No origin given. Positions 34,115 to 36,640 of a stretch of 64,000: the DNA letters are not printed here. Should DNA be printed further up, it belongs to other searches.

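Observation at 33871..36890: Orphan 741-aa protein inserted between roughly 170-190-bp direct repeats that duplicate the rph promoter region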

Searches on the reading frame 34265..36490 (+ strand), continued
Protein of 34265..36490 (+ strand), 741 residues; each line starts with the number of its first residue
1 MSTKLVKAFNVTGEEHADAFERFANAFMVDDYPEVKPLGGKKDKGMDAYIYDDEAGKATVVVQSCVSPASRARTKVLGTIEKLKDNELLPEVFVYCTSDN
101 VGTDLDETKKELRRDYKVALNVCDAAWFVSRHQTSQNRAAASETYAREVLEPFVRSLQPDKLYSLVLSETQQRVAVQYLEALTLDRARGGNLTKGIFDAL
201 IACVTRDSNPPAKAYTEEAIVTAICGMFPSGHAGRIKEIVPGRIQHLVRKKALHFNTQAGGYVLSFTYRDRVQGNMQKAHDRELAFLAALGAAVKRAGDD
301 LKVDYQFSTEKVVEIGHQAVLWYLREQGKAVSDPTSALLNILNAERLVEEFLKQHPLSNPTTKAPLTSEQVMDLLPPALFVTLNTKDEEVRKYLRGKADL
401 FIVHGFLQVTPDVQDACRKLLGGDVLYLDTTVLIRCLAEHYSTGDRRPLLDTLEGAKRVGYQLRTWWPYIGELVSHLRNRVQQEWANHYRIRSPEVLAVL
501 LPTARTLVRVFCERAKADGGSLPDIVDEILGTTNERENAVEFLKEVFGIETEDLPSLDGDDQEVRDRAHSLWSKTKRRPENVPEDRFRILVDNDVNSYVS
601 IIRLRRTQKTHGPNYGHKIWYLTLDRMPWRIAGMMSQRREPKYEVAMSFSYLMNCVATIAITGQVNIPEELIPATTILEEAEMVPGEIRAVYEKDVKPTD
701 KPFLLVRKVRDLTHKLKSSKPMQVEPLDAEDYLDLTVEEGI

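Call 42: search_protein_representatives(alignment_id=A1)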
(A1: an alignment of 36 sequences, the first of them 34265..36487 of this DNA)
Query: 36 sequences, 739 profile positions. Proteins with E-value up to 0.001 (for the whole library): 701; up to 1e-10: 488; up to 1e-30: 222. The best 150 are listed.
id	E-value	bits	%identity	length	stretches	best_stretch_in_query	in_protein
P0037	0.0e+00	1137.1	-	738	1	1-738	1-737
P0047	0.0e+00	1085.6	-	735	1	1-734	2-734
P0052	6.7e-281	950.3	-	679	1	2-671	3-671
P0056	4.2e-231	785.6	-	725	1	3-720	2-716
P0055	5.3e-199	679.5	-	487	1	1-485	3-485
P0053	2.9e-197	673.7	-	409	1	1-393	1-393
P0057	1.6e-178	611.8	-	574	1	159-725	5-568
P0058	3.1e-140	485.2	-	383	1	3-361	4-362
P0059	3.5e-119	415.6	-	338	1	405-738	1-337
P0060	1.9e-116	406.5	-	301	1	443-739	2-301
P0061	1.5e-109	383.7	-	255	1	2-226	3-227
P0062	3.2e-96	339.6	-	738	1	3-727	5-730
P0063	5.8e-95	335.5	-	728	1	4-722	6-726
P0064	1.5e-94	334.1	-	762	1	9-724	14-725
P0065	6.0e-92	325.5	-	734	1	2-720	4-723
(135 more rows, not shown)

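Call 51: search_protein_families(library=pfam, alignment_id=A1, max_evalue=0.1)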
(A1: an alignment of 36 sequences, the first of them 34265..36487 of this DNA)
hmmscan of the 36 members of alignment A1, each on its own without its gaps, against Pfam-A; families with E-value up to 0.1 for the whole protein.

A. member 1, window:34265-36487:+ (741 aa): 1 family
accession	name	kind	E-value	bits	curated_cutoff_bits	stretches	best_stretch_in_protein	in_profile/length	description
PF04471.18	Mrr_cat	-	0.087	13.4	21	0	18-63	7-53/115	Restriction endonuclease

B. families by the number of members that match (of 36 scanned): 11 families
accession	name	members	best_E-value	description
PF13934.12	ELYS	7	0.013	Nuclear pore complex assembly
PF04471.18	Mrr_cat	4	0.066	Restriction endonuclease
PF22260.1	Permu_RdRp_thumb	1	0.022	Permutotetravirus RNA-dependent RNA polymerase thumb domain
PF11090.14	Phage_T7_Gp13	1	0.03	Bacteriophage T7, probable scaffold protein Gp13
PF18107.7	HTH_ABP1_N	1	0.031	Fission yeast centromere protein N-terminal domain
PF03693.20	ParD_antitoxin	1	0.05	Bacterial antitoxin of ParD toxin-antitoxin type II system and RHH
PF10025.14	DUF2267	1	0.06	Uncharacterized conserved protein (DUF2267)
PF19086.5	Terpene_syn_C_2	1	0.063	Terpene synthase family 2, C-terminal metal binding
PF16727.10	REV1_C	1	0.069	DNA repair protein REV1 C-terminal domain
PF13156.12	Mrr_cat_2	1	0.08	Restriction endonuclease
PF01273.31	LBP_BPI_CETP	1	0.085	LBP / BPI / CETP family, N-terminal domain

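Call 54: search_protein_families(library=padloc, alignment_id=A1, max_evalue=0.01)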
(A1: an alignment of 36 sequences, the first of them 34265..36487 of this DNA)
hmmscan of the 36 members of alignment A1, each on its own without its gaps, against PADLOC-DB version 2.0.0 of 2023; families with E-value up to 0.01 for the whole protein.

A. member 1, window:34265-36487:+ (741 aa): 2 families
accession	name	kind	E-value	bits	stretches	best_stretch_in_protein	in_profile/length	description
PDLC03852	LmuA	-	0.00035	18.7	1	17-111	20-124/336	-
PDLC02416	Aga_REase-TIR-PNTD1-PNTD2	-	0.0035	14.1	1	18-102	11-92/572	Class I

B. families by the number of members that match (of 36 scanned): 2 families
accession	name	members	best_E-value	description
PDLC02416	Aga_REase-TIR-PNTD1-PNTD2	16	3.9e-05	Class I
PDLC03852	LmuA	12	9.4e-07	-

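Call 57: fold_search(model_id=the predicted structure, library=pdb)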
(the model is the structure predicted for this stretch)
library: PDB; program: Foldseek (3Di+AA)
matches with E <= 10: 244; with E <= 0.001: 0
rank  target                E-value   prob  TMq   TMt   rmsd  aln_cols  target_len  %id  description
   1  7edb_A                1.0e-01  1.00  0.15  0.29   5.5       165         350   11  EcoT38I restriction endonuclease complexed with DNA (released 2022-03-16)
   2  4cba                  1.6e-01  0.10  0.08  0.11  25.9       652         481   12  Structural of delta 1-76 CTNNBL1 in space group I222 (released 2013-12-04)
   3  7edb_B                2.0e-01  1.00  0.15  0.29   5.7       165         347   12  EcoT38I restriction endonuclease complexed with DNA (released 2022-03-16)
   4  8r0a_B                2.3e-01  0.23  0.12  0.06  18.3       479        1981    9  Cryo-EM structure of the cross-exon pre-B+5'ss complex (released 2024-05-22)
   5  9sob_A16              2.7e-01  0.04  0.07  0.06  36.0       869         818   12  Structural Model of the Nuclear Pore Complex in Arabidopsis thaliana (released 2025-11-05)
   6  3jcm_N                3.1e-01  0.15  0.14  0.08  16.7       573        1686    9  Cryo-EM structure of the spliceosomal U4/U6.U5 tri-snRNP (released 2016-02-24)
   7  5lqw_C                3.4e-01  0.15  0.12  0.07  19.6       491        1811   10  yeast activated spliceosome (released 2016-10-05)
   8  2e21_B                3.5e-01  0.15  0.08  0.16  26.9       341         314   11  Crystal structure of TilS in a complex with AMPPNP from Aquifex aeolicus. (released 2007-11-06)
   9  2ix3_A                3.7e-01  0.08  0.08  0.07  23.2       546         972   12  Structure of yeast Elongation Factor 3 (released 2006-08-08)
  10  6qv3                  4.3e-01  0.15  0.12  0.07  18.9       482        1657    8  Crystal structure of the Ski2 RNA-helicase Brr2 from Chaetomium thermophilum bound to ADP (released 2020-01-15)
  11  8dgf_B                4.5e-01  0.09  0.14  0.07  41.8      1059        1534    9  Avs4 bound to phage PhiV-1 portal (released 2022-08-03)
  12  8j2b                  4.5e-01  0.05  0.09  0.10  30.3       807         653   11  Structure of the C-terminal subenzyme of the malonyl-CoA reductase from Chloroflexus aurantiacus, in complex with NADP+  (released 2024-04-17)
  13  9sob_A48              4.5e-01  0.03  0.07  0.07  43.0       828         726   12  Structural Model of the Nuclear Pore Complex in Arabidopsis thaliana (released 2025-11-05)
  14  1xmx                  4.7e-01  0.20  0.09  0.15  20.3       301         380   10  Crystal structure of protein VC1899 from Vibrio cholerae (released 2004-11-16)
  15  9lq2_A                4.7e-01  0.06  0.09  0.08  25.7       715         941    9  Structure of human dimeric NLRP7-TCL1A complex (released 2025-12-10)
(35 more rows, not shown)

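Call 69: search_dna_similar(query=window:34265-36487:+, collection=plasmids, mode=protein, max_rows=15)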
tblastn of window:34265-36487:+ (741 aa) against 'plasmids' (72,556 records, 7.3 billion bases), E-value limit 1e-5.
Records with a match: 8; places in all: 8; records where one place covers at least 80% of the query: 8.
Best place of each record, by identity: <60% 8.
By first word of the organism name: Escherichia 4; Citrobacter 3; Klebsiella 1.
By predicted mobility (MOB-suite, as given by PLSDB): non-mobilizable 5; mobilizable 2; conjugative 1.
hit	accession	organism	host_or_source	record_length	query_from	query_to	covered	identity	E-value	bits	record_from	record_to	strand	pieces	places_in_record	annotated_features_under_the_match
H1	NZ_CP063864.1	Klebsiella pneumoniae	panda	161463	20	717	94%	21.2%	1e-29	134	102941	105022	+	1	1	hypothetical protein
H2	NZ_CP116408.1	Escherichia coli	Post-treated (biosolid) sample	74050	20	717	94%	21.1%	4e-29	132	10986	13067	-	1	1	hypothetical protein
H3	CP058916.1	Escherichia coli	-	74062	20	717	94%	21.1%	4e-29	132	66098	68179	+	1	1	hypothetical protein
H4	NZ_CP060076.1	Escherichia coli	Homo sapiens,isolate,feces from healthy ...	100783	20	717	94%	21.1%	4e-29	132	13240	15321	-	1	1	hypothetical protein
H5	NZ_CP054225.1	Escherichia coli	Homo sapiens,urine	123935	20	717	94%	21.1%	4e-29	132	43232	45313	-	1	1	hypothetical protein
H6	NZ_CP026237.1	Citrobacter freundii complex sp. CFNIH3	-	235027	20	717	94%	21.1%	4e-29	132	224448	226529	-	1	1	hypothetical protein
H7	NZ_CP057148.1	Citrobacter sp. RHB35-C21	culture,Pooled cattle faecal samples ...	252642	20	717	94%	21.1%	4e-29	132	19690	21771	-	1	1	hypothetical protein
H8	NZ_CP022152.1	Citrobacter freundii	water,wastewater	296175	20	717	94%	21.1%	4e-29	132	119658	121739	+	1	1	hypothetical protein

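Call 70: search_dna_similar(query=window:34265-36487:+, collection=phages, mode=protein, max_rows=15)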
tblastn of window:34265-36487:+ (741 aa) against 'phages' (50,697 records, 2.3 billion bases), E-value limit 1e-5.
No match.

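Call 71: get_annotated_region(hit=H4, flank=8000)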
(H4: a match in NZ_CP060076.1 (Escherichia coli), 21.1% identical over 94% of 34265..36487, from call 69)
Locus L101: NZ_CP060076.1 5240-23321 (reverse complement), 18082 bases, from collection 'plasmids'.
description: Escherichia coli strain G3/10 plasmid pSYM5/6, complete sequence
organism: Escherichia coli (NCBI taxid 562)
taxonomy: Bacteria; Pseudomonadota; Gammaproteobacteria; Enterobacterales; Enterobacteriaceae; Escherichia; Escherichia coli
host: -; source: Homo sapiens,isolate,feces from healthy individual; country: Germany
typing (MOB-suite, as given by PLSDB): non-mobilizable; replicon IncFIA,IncFIB
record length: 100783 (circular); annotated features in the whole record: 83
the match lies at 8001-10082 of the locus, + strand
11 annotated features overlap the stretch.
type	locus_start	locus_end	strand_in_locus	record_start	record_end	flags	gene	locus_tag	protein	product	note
CDS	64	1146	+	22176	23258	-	lacI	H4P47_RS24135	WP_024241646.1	DNA-binding transcriptional repressor LacI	-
CDS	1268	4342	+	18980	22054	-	lacZ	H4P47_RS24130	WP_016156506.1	beta-galactosidase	-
CDS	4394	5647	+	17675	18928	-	lacY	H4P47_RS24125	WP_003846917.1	lactose permease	-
CDS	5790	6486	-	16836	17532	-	-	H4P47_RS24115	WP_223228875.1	IS1 family transposase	-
CDS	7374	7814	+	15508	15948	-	-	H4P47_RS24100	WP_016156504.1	hypothetical protein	-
CDS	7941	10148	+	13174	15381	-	-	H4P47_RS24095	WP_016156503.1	hypothetical protein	-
CDS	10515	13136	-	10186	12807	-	-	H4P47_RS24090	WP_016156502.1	TrlF family AAA-like ATPase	-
CDS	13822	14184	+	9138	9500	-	-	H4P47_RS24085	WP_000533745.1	hypothetical protein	-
CDS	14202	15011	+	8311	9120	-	-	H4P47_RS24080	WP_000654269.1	hypothetical protein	-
CDS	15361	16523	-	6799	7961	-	-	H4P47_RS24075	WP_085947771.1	IS3-like element IS3 family transposase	-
CDS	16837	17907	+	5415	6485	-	-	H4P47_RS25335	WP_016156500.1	hypothetical protein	-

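Call 72: get_annotated_region(hit=H1, flank=8000)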
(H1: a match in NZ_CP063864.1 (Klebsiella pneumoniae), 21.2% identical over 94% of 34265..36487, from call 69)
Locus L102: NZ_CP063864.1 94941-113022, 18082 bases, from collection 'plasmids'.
description: Klebsiella pneumoniae strain M63-1 plasmid pM63-1, complete sequence
organism: Klebsiella pneumoniae (NCBI taxid 573)
taxonomy: Bacteria; Pseudomonadota; Gammaproteobacteria; Enterobacterales; Enterobacteriaceae; Klebsiella; Klebsiella pneumoniae
host: -; source: panda; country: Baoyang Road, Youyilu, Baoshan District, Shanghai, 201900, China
typing (MOB-suite, as given by PLSDB): conjugative; replicon IncFIB,IncFII,rep_cluster_2183; relaxase MOBF,MOBF; mating-pair formation MPF_F
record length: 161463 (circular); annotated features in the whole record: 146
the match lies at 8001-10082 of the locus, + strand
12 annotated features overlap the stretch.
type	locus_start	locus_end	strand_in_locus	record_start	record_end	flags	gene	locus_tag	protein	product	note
CDS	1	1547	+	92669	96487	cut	-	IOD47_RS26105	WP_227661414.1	hypothetical protein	-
CDS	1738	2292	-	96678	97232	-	-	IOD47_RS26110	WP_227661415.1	hypothetical protein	-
CDS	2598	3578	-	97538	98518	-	-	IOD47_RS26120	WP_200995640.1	type II toxin-antitoxin system RelB/DinJ family antitoxin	-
CDS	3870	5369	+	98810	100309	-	-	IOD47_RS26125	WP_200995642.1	RES domain-containing protein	-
CDS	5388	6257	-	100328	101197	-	-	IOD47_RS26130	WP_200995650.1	hypothetical protein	-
CDS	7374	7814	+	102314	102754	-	-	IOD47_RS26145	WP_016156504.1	hypothetical protein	-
CDS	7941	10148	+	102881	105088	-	-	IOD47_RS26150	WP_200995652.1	hypothetical protein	-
CDS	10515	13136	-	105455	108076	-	-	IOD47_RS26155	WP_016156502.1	TrlF family AAA-like ATPase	-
CDS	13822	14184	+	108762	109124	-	-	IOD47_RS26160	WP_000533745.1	hypothetical protein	-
CDS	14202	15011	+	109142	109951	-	-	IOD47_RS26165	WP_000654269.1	hypothetical protein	-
CDS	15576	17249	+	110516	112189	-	-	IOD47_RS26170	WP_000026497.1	hypothetical protein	-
CDS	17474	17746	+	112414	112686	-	-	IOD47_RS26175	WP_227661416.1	type II toxin-antitoxin system ParD family antitoxin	GO:0051983 - regulation of chromosome segregation [Evidence IEA]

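Call 77: find_related_loci(query=A1, collection=viral_contigs, flank=8000)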
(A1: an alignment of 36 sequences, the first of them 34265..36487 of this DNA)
Query A1 (741 aa) in viral_contigs; peptide patterns used: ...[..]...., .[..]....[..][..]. (x = any residue, [..] = any of these).
26 stretches matched a pattern, but none encodes a relative of the query by tblastn (E <= 1e-3).

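Call 92: find_encoding_contigs(protein=P0023, flank=10000, max_places=2)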
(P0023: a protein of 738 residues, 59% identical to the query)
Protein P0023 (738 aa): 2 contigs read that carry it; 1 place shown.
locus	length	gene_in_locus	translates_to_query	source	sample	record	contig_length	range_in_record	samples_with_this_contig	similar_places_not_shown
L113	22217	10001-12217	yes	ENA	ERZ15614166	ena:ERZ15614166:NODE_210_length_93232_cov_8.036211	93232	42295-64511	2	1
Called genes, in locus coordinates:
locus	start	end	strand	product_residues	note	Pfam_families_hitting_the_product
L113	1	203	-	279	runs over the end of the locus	-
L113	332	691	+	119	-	-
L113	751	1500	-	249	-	PF14518:Haem_oxygenas_2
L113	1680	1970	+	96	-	-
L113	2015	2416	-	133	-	-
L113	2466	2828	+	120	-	-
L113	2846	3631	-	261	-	-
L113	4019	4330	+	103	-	-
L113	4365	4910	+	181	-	-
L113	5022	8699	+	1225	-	PF02574:S-methyl_trans, PF00809:Pterin_bind, PF02607:B12-binding_2, PF02310:B12-binding, PF02965:Met_synt_B12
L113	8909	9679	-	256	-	PF11249:DUF3047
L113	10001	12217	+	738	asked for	-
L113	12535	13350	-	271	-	-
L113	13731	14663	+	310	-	PF01501:Glyco_transf_8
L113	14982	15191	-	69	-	PF09720:Unstab_antitox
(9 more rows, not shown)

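Call 93: find_encoding_contigs(protein=P0045, flank=10000, max_places=2)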
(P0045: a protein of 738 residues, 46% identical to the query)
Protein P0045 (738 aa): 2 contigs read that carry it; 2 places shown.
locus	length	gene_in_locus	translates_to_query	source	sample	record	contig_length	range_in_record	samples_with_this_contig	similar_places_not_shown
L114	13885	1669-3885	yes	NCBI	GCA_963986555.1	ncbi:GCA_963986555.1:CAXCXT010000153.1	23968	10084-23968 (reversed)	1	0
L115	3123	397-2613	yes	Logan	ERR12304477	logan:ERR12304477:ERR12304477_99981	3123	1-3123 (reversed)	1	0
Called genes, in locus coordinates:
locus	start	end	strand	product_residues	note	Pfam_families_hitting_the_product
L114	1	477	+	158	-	?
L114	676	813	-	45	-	-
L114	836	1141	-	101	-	PF01909:NTP_transf_2, PF18765:Polbeta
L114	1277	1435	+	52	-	PF10049:DUF2283 (weak)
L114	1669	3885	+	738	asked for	-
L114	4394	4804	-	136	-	PF01850:PIN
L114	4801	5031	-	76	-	PF22513:FitA-like_RHH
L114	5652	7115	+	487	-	PF00245:Alk_phosphatase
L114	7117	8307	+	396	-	PF07907:YibE_F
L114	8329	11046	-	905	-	PF25788:Ig_Rha78A_N, PF08531:Bac_rhamnosid_N, PF05592:Bac_rhamnosid, PF17389:Bac_rhamnosid6H, PF17390:Bac_rhamnosid_C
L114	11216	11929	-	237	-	PF01569:PAP2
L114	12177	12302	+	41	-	-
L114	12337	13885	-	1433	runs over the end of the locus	PF00176:SNF2-rel_dom, PF00271:Helicase_C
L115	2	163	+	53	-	?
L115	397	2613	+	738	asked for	-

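Call 109: search_protein_families(library=pfam, proteins=[L101:7374-7811:+, L101:7941-10145:+, L005:8304-9320:-, L004:7085-8731:+], max_evalue=0.01)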
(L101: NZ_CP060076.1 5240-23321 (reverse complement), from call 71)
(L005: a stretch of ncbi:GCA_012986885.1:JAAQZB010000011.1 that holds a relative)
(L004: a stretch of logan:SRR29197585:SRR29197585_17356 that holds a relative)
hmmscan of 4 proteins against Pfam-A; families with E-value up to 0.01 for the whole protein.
L101:7374-7811:+ (146 aa): 0 families

L101:7941-10145:+ (735 aa): 0 families

L005:8304-9320:- (338 aa): 2 families
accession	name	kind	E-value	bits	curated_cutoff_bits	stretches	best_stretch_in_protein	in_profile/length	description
PF14280.11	DUF4365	-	3.4e-31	108.6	24.3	1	16-142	3-130/139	Domain of unknown function (DUF4365)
PF08847.16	Crr6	-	2.1e-06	28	25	1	184-251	5-73/150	Chlororespiratory reduction 6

L004:7085-8731:+ (549 aa): 1 family
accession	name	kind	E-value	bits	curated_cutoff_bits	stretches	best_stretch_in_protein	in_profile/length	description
PF21837.1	DUF6896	-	3.7e-14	53.3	27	1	112-204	37-119/128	Domain of unknown function (DUF6896)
